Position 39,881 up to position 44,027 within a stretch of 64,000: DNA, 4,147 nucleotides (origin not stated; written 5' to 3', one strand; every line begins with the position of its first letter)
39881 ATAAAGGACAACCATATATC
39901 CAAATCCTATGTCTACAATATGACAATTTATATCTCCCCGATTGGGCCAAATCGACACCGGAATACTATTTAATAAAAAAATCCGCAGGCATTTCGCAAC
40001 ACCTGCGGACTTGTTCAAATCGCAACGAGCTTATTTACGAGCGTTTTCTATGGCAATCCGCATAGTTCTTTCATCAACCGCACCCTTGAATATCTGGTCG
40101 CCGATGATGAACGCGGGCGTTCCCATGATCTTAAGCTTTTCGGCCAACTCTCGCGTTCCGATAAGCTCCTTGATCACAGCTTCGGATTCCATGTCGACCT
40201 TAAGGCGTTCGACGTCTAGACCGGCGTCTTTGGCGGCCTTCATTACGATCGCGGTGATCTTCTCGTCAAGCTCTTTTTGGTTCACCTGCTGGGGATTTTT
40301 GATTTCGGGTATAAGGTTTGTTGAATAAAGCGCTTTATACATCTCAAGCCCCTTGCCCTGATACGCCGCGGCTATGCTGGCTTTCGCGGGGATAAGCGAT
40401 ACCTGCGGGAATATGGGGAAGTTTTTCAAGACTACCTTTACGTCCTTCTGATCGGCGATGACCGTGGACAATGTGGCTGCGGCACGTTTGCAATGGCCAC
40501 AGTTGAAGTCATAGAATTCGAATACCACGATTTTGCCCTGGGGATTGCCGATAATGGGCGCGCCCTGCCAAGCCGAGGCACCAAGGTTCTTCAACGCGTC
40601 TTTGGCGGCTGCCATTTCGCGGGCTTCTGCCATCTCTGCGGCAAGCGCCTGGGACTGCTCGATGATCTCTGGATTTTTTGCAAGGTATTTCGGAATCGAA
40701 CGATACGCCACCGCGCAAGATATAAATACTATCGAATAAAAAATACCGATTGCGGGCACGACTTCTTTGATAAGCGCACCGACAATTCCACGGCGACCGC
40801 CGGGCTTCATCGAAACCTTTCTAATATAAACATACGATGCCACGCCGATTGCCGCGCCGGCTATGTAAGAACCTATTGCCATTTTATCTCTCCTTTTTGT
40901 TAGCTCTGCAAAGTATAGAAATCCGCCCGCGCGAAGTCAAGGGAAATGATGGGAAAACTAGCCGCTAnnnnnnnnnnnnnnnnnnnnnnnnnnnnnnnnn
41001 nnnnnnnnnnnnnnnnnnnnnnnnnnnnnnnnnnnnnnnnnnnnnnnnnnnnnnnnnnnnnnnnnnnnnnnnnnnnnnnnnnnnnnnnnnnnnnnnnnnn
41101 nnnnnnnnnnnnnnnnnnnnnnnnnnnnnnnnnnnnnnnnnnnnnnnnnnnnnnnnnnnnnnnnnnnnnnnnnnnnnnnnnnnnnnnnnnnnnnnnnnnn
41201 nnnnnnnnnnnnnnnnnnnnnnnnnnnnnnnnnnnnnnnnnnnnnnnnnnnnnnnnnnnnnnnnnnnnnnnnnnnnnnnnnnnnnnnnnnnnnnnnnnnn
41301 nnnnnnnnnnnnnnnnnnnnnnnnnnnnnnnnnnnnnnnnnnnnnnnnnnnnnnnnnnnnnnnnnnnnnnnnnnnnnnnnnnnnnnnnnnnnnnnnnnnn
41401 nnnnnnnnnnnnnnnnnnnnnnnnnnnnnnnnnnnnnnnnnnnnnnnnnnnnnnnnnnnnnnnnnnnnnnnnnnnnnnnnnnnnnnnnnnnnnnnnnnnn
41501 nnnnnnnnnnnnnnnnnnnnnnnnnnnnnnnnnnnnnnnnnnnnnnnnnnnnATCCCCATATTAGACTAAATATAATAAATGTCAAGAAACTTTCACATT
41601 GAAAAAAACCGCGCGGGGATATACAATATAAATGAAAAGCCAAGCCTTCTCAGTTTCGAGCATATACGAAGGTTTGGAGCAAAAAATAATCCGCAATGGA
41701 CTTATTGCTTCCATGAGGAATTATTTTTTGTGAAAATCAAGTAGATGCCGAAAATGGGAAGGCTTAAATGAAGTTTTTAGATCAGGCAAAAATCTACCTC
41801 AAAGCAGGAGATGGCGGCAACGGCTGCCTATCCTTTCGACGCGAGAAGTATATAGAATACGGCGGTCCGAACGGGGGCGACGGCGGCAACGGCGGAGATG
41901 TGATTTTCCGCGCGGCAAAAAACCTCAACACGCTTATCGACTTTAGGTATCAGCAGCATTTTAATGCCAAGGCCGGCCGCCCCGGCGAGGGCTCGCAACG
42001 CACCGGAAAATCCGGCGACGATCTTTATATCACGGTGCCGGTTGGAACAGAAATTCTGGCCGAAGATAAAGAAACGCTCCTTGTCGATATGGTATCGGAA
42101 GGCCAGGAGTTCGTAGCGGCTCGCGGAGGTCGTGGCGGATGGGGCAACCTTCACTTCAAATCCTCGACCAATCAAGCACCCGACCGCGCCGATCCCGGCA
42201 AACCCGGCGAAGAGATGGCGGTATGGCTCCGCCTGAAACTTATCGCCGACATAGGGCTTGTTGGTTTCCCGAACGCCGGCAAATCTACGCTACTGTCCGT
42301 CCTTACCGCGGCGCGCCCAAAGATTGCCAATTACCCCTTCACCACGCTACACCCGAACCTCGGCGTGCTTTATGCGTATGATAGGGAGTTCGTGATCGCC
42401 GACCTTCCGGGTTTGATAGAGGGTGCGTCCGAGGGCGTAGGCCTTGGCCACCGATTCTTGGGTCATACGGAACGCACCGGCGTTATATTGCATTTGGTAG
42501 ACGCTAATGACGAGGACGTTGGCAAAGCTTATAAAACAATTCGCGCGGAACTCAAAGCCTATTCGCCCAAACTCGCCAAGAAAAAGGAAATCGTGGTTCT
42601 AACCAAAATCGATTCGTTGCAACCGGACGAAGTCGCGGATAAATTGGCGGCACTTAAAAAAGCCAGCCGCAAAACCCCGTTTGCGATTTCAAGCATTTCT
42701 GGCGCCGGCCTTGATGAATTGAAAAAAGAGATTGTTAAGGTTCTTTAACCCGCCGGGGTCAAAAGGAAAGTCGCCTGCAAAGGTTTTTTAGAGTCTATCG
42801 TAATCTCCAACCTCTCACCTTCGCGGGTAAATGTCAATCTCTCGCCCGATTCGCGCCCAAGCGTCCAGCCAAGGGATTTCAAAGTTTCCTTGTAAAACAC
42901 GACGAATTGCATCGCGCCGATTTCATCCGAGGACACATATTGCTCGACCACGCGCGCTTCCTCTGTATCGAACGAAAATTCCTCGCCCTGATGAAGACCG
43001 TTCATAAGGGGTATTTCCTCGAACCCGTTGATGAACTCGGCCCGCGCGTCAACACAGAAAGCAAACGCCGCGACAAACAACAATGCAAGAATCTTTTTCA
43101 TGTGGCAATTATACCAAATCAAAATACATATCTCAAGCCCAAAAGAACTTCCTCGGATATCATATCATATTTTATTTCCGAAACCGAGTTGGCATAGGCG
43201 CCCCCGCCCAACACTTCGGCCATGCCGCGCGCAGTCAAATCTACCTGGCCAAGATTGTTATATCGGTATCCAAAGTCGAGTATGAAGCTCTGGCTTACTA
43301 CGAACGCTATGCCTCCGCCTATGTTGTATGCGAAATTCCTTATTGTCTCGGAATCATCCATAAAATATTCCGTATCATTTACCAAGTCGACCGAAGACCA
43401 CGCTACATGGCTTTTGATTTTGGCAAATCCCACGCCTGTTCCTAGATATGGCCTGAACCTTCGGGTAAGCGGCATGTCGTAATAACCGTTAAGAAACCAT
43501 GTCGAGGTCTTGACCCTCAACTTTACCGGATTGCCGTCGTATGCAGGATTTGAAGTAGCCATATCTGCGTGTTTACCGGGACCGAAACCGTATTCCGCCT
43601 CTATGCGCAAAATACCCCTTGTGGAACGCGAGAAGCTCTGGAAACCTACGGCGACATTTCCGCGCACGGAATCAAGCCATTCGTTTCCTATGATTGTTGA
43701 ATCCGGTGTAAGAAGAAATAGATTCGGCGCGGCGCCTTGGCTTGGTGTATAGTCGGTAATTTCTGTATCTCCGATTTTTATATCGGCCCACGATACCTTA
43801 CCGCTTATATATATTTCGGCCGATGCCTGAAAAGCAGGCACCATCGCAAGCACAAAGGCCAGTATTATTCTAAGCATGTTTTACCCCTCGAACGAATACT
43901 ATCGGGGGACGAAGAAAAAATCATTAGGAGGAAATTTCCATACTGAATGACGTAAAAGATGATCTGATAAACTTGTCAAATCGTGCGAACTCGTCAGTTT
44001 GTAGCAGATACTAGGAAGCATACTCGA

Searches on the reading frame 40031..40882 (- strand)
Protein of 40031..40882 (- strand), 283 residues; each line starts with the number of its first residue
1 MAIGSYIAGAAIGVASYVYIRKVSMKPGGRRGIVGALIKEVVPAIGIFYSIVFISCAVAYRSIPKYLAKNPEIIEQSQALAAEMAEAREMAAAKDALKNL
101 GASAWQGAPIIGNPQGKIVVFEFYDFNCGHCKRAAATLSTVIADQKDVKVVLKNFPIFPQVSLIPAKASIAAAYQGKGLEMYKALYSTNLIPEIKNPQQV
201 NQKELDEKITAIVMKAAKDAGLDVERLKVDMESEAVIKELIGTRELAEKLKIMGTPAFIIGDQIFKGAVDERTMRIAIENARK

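Call 31: search_protein_families(library=pfam, proteins=[window:40031-40882:-], max_evalue=0.001)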
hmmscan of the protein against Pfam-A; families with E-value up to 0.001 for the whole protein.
window:40031-40882:- (283 aa): 5 families
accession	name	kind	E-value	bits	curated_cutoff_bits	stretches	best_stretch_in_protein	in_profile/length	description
PF01323.26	DSBA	-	5.1e-21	75.8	25.6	2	212-277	124-189/191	DSBA-like thioredoxin domain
PF13462.12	Thioredoxin_4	-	7.4e-15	56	23.2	1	108-279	5-164/165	Thioredoxin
PF13743.12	Thioredoxin_5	-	6.7e-07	29.7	27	1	189-263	94-166/186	Thioredoxin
PF00085.26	Thioredoxin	-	9.3e-05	22.8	23.5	0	116-152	18-53/103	Thioredoxin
PF13098.12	Thioredoxin_2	-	0.00015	22.5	27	0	114-272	3-98/104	Thioredoxin-like domain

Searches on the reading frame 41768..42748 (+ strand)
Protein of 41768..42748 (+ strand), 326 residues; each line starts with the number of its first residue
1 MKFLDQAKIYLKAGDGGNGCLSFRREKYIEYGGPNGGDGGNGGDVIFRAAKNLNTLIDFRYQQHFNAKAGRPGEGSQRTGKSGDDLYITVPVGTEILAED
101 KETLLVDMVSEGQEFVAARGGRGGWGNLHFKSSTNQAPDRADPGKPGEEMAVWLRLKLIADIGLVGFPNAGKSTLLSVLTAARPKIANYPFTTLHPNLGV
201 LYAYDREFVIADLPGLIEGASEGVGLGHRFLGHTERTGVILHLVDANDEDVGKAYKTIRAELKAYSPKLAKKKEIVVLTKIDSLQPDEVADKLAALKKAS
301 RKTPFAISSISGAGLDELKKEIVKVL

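Call 31: search_protein_families(library=pfam, proteins=[window:41768-42748:+], max_evalue=0.001)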
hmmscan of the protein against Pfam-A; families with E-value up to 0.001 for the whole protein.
window:41768-42748:+ (326 aa): 4 families
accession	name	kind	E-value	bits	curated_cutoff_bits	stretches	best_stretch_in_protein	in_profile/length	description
PF01018.28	GTP1_OBG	-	1.1e-63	213.9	27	1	5-158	2-155/155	GTP1/OBG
PF01926.29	MMR_HSR1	-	2.6e-26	92.4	21.9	1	162-280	2-113/113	50S ribosome-binding GTPase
PF02421.24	FeoB_N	-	1.5e-13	51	27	1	162-322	3-156/156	Ferrous iron transport protein B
PF10662.15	PduV-EutP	-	0.00011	22.5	21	1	247-322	62-141/143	Ethanolamine utilisation - propanediol utilisation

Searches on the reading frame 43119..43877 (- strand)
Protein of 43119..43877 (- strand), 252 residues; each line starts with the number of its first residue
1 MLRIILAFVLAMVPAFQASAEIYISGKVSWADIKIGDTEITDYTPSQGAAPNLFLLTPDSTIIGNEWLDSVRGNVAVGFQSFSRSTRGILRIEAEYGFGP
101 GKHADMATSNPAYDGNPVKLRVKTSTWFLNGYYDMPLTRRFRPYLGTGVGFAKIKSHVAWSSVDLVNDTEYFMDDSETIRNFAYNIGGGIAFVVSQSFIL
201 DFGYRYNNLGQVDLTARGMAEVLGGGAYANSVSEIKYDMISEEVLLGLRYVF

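Call 10: search_protein_families(library=pfam, proteins=[window:43119-43877:-], max_evalue=0.01)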
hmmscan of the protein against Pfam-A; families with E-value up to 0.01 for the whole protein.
window:43119-43877:- (252 aa): 2 families
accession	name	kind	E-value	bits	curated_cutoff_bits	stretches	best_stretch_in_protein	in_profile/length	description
PF13505.12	OMP_b-brl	-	1.3e-11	45.4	28.7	1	5-212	3-162/175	Outer membrane protein beta-barrel domain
PF02462.21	Opacity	-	4.4e-08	33.7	21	1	110-216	17-112/126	Opacity family porin protein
